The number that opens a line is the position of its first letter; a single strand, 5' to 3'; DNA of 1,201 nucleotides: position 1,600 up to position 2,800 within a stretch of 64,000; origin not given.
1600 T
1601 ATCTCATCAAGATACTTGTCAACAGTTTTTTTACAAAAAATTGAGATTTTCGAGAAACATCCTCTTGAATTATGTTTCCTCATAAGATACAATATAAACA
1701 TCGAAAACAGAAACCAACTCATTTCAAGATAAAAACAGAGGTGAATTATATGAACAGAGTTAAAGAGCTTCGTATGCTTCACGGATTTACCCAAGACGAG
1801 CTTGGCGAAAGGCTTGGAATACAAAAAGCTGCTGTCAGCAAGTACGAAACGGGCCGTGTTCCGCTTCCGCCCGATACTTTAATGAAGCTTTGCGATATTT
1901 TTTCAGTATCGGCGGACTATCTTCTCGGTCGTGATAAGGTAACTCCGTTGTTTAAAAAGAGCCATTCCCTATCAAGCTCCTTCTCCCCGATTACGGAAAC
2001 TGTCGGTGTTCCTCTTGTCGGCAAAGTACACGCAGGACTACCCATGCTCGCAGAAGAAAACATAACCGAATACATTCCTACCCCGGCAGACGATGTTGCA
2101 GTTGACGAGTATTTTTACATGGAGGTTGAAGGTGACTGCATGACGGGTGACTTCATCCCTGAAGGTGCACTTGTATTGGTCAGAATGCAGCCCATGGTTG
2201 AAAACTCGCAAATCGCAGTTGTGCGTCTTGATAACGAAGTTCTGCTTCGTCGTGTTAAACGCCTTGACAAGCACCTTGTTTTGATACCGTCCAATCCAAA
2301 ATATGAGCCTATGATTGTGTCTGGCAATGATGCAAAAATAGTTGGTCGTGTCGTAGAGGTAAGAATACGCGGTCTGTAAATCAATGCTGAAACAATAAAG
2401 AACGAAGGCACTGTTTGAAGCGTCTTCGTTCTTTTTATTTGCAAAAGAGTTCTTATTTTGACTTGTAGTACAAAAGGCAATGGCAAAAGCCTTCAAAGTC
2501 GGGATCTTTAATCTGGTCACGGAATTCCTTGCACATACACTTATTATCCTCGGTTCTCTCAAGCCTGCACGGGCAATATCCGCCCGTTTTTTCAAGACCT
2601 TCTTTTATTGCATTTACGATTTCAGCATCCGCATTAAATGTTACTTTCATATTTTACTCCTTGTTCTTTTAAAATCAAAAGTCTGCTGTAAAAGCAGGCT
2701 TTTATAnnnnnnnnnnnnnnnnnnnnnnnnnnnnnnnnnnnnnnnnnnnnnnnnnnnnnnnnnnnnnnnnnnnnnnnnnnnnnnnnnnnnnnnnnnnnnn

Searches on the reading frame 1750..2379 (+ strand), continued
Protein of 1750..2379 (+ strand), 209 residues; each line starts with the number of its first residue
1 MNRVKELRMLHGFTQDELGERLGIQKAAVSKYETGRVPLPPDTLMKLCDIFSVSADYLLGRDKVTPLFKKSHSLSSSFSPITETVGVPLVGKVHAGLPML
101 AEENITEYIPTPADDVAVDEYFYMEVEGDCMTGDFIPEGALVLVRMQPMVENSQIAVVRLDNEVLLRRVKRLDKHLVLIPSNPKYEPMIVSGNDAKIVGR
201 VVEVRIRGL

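Call 36: find_encoding_contigs(protein=P0017, flank=8000, max_places=2)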
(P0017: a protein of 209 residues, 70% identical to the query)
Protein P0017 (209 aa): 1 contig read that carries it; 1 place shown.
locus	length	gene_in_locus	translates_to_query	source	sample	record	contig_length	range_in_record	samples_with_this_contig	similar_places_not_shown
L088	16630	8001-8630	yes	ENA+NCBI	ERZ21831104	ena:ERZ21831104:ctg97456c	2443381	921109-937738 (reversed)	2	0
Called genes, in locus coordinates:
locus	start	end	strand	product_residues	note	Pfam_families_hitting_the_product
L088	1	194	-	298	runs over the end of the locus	PF01430:HSP33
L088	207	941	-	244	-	PF01209:Ubie_methyltran, PF13489:Methyltransf_23, PF05175:MTS, PF08241:Methyltransf_11, PF08242:Methyltransf_12, PF13649:Methyltransf_25, PF13847:Methyltransf_31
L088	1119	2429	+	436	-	PF03816:LytR_cpsA_psr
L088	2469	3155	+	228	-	PF01471:PG_binding_1 (weak)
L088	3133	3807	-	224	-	PF02223:Thymidylate_kin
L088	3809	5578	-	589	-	PF13167:GTP-bdg_N, PF16360:GTP-bdg_M, PF01926:MMR_HSR1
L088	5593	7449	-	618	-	PF13360:PQQ_2 (faint), PF13570:Beta-prop_ACSF4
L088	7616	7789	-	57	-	-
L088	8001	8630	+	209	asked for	PF01381:HTH_3, PF12844:HTH_19 (weak), PF13560:HTH_31, PF00717:Peptidase_S24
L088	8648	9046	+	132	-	PF04237:YjbR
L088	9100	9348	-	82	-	PF01713:Smr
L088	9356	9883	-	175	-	PF14512:TM1586_NiRdase, PF00881:Nitroreductase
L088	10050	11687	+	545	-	PF01368:DHH, PF00571:CBS (weak), PF07085:DRTGG, PF00571:CBS, PF02833:DHHA2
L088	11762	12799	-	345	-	PF00672:HAMP, PF00512:HisKA, PF02518:HATPase_c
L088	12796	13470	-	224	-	PF00072:Response_reg, PF00486:Trans_reg_C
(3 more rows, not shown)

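Call 37: find_encoding_contigs(protein=P0102, flank=8000, max_places=2)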
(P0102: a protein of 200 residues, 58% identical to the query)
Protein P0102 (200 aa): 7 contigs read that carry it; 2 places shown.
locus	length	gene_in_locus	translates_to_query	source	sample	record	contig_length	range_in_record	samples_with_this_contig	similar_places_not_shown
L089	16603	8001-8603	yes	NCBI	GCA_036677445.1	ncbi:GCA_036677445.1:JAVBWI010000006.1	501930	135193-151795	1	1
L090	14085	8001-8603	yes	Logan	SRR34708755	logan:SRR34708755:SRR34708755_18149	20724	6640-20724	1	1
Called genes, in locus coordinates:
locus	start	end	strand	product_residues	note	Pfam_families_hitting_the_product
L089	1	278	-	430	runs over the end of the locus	PF01136:Peptidase_U32, PF16325:Peptidase_U32_C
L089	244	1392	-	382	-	PF02618:YceG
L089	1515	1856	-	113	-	PF06133:Com_YlbF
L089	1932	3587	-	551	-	PF00753:Lactamase_B, PF12706:Lactamase_B_2, PF22505:RNase_J_b_CASP, PF07521:RMMBL, PF17770:RNase_J_C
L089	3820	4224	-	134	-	PF12670:DUF3792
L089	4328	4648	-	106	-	PF02699:YajC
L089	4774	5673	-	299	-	PF09924:LPG_synthase_C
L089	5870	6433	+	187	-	PF02632:BioY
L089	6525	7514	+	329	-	PF09084:NMT1, PF13379:NMT1_2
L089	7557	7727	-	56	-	-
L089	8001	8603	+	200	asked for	PF01381:HTH_3, PF12844:HTH_19 (weak), PF13560:HTH_31, PF00717:Peptidase_S24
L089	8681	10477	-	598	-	PF01257:2Fe-2S_thioredx, PF01512:Complex1_51K, PF10531:SLBB (weak), PF10589:NADH_4Fe-4S, PF13237:Fer4_10, PF00037:Fer4, PF12837:Fer4_6 (weak), PF00037:Fer4, +2 more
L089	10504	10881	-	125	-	-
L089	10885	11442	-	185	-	PF02518:HATPase_c, PF13589:HATPase_c_3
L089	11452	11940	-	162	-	PF01257:2Fe-2S_thioredx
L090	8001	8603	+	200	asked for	PF01381:HTH_3, PF12844:HTH_19 (weak), PF13560:HTH_31, PF00717:Peptidase_S24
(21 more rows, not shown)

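Call 38: find_encoding_contigs(protein=P0033, flank=8000, max_places=2)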
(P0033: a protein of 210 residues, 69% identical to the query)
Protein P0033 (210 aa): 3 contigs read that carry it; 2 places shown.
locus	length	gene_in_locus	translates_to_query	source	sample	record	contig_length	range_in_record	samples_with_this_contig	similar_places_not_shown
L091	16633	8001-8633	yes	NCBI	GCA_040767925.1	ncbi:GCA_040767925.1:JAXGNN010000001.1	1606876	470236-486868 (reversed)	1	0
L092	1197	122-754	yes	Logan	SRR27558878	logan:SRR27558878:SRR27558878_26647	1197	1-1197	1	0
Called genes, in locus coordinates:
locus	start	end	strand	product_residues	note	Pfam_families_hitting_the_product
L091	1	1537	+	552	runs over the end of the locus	PF00535:Glycos_transf_2 (faint), PF13641:Glyco_tranf_2_3 (weak)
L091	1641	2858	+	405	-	PF13439:Glyco_transf_4, PF13579:Glyco_trans_4_4, PF20706:GT4-conflict (weak), PF00534:Glycos_transf_1, PF13692:Glyco_trans_1_4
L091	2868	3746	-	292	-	PF00892:EamA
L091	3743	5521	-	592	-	PF13167:GTP-bdg_N, PF16360:GTP-bdg_M, PF01926:MMR_HSR1, PF19275:HflX_C (weak)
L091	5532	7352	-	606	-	-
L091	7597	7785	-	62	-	-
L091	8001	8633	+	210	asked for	PF01381:HTH_3, PF13560:HTH_31, PF00717:Peptidase_S24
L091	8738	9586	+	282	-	PF01522:Polysacc_deac_1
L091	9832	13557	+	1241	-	PF04563:RNA_pol_Rpb2_1, PF04561:RNA_pol_Rpb2_2, PF04565:RNA_pol_Rpb2_3, PF10385:RNA_pol_Rpb2_45, PF00562:RNA_pol_Rpb2_6, PF04560:RNA_pol_Rpb2_7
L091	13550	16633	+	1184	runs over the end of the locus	PF04997:RNA_pol_Rpb1_1, PF00623:RNA_pol_Rpb1_2, PF04983:RNA_pol_Rpb1_3, PF05000:RNA_pol_Rpb1_4, PF04998:RNA_pol_Rpb1_5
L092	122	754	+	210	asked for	PF01381:HTH_3, PF13560:HTH_31, PF00717:Peptidase_S24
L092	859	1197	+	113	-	?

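Call 40: search_solved_structures(query=window:1750-2379:+, max_evalue=0.001, show_alignments=3)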
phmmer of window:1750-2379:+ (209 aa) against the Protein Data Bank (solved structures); distinct sequences matched with E-value up to 0.001: 29.
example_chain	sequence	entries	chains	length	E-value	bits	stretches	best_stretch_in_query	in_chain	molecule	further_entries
6a2q_A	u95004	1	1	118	7.9e-16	61.8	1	94-204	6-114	LexA repressor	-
6a2s_A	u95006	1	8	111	5.3e-15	59.1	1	96-204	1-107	LexA repressor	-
6a2r_A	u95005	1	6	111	7.2e-15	58.6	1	96-204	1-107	LexA repressor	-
6a2t_A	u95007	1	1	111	1.9e-14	57.3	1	96-204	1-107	LexA repressor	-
1jhc_A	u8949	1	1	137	6.3e-14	55.6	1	83-191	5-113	LEXA REPRESSOR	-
1jhh_A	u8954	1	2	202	1.4e-13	54.4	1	83-191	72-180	LEXA REPRESSOR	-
7b5g_A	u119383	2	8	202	1.9e-13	54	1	83-191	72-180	LexA repressor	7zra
7ocj_A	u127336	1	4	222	2.5e-13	53.6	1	83-191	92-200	LexA repressor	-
3jso_A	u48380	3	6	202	5.1e-13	52.6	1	83-191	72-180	LexA repressor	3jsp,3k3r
8trg_I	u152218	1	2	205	5.3e-13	52.5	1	83-191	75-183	LexA repressor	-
1jhf_A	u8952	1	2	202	1.9e-12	50.8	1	83-191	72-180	LEXA REPRESSOR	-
3k2z_A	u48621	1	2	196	4.1e-12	49.6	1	86-204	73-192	LexA repressor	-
8gms_A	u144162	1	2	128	8.9e-12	48.6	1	86-191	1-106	LexA repressor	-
8s7g_A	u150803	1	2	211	2e-11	47.4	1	82-198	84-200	LexA repressor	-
1jhe_A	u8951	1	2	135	7.1e-11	45.6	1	83-191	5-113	LEXA REPRESSOR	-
3bdn_A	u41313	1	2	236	8.6e-07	32.3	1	12-203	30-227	Lambda Repressor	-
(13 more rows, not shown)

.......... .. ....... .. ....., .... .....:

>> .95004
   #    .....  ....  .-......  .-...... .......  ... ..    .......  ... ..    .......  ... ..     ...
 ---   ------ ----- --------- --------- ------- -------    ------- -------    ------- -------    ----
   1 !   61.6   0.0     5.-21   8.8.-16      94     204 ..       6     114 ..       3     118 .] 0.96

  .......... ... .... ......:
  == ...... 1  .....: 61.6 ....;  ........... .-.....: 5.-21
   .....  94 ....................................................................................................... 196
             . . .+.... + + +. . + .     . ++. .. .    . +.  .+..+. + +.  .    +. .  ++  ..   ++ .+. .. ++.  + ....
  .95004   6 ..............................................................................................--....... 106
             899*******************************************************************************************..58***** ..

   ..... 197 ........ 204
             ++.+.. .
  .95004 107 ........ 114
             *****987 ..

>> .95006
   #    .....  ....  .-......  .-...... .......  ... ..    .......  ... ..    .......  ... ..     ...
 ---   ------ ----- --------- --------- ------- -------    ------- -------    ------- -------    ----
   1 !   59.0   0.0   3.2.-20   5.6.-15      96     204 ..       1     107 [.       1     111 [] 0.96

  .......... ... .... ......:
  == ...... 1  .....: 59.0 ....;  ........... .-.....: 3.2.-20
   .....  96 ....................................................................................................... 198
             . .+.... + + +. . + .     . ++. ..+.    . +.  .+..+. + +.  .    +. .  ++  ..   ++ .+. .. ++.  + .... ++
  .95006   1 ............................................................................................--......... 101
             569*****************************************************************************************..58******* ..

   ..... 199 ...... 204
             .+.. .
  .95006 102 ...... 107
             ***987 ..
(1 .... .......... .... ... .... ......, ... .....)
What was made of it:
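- On Canonical LexA (TIGR00498; PF01726 + PF00717): The domain aligns to LexA C-terminal domain structures (call 40). The motif is GDCM, with Cys130 aligned to the Ser of 6a2q (call 40).
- On CI/HdiR/FddR-type XRE-S24 chromosomal repressors: Lambda repressor 3bdn aligns over residues 12-203 (call 40).
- Closest known: Lambda CI with its multipartite operators. Same: It has an HTH + S24 architecture, and the query gives a full-length hit to PDB 3bdn (call 40).
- C130 aligns with the catalytic Ser of M. tuberculosis LexA (call 40).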

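Call 59: search_protein_representatives(protein=window:1750-2379:+)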
Query: 209 residues. Proteins with E-value up to 0.001 (for the whole library): 28020; up to 1e-10: 4724; up to 1e-30: 58. The best 150 are listed.
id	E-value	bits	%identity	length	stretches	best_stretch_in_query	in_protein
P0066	1.2e-79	283.2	66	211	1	1-209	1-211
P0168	5.6e-64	232.0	34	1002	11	2-59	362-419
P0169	1.5e-59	217.6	69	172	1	1-143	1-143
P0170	3.3e-49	183.9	29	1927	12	6-70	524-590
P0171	2.2e-46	174.6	41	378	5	3-62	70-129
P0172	5.6e-46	173.3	65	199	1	1-133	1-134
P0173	1.3e-45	172.1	35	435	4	2-207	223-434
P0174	1.4e-44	168.8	35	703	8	2-59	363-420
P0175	1.2e-43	165.7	37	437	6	2-63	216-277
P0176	4.9e-41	157.2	45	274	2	75-206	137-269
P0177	6.0e-41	156.9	58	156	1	1-136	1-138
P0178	7.5e-41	156.6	39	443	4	3-206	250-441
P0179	1.4e-39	152.4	43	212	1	3-206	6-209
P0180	7.7e-39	150.0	39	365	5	2-63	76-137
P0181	3.8e-38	147.7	57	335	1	1-137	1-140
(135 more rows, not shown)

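Call 70: search_dna_similar(query=window:1750-2379:+, collection=phages, mode=protein, max_rows=12)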
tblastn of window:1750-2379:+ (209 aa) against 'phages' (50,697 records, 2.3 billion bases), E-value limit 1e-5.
Records with a match: 414; places in all: 416; records where one place covers at least 80% of the query: 119.
Best place of each record, by identity: <60% 414.
By first word of the organism name: Streptococcus 128; Staphylococcus 49; Bacillus 41; Salmonella 34; Bacteriophage 24; Clostridium 19; Paenibacillus 17; Lactobacillus 16; Listeria 13; Escherichia 11; and 28 more.
By host as written in the record: - 60; Streptococcus thermophilus 35; Staphylococcus aureus 17; Bacillus anthracis 16; Listeria monocytogenes 12; Salmonella enterica subsp. enterica serovar Typhimurium 11; Escherichia coli 9; Brevibacillus laterosporus 9; and 155 more.
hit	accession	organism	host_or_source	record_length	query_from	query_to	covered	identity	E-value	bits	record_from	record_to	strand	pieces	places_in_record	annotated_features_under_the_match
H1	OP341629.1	Geobacillus phage vB_GthS_PK5.2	Geobacillus thermodenitrificans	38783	3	196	93%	36.9%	8e-31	124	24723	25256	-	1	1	transcriptional repressor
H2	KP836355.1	Marinitoga camini virus 1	Marinitoga camini 1197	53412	2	190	90%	34.2%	8e-25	106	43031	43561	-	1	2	transcriptional regulator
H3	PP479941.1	Faecalibacterium phage Aster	Faecalibacterium sp. HTF-238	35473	3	194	92%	33.2%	2e-21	97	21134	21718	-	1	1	hypothetical protein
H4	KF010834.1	Paenibacillus phage phiIBB_P123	Paenibacillus larvae H23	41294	3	188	89%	33.8%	3e-18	88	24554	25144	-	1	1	SOS-response repressor and protease LexA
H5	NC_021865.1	Paenibacillus phage phiIBB_P123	Paenibacillus larvae H23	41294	3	188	89%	33.8%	3e-18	88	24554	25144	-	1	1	UmuD-like protein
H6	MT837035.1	Bacteriophage sp.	human fecal samples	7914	3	194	92%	32.6%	6e-20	93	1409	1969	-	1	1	record has no annotation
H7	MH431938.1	Paenibacillus phage C7Cdelta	Paenibacillus larvae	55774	4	195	92%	31.8%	9e-24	103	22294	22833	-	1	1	trancriptional repressor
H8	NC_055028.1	Paenibacillus phage C7Cdelta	Paenibacillus larvae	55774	4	195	92%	31.8%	9e-24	103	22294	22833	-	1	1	transcriptional regulator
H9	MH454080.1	Paenibacillus phage Ley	Paenibacillus larvae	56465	4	195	92%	31.8%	9e-24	103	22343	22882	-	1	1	transcriptional repressor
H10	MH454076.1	Paenibacillus phage Ash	Paenibacillus larvae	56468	4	195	92%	31.8%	9e-24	103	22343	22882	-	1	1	transcriptional repressor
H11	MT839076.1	Bacteriophage sp.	human fecal samples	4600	4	194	91%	31.6%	6e-15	78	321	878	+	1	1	record has no annotation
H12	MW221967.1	Staphylococcus phage PMBT9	wash water of piglets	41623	2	194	92%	31.2%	5e-21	96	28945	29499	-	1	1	SOS-response repressor and protease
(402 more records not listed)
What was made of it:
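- Tried and rejected: The best phage repressors reach at most 37% identity (call 70).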

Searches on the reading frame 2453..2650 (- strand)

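Call 5: search_protein_families(library=pfam, proteins=[window:2453-2650:-], max_evalue=0.01)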
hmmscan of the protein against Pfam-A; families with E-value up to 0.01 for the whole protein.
window:2453-2650:- (65 aa): 1 family
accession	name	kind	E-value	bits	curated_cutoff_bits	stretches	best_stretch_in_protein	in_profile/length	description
PF02943.20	FeThRed_B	-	3.9e-05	24.1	22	1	3-63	18-87/106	Ferredoxin thioredoxin reductase catalytic beta chain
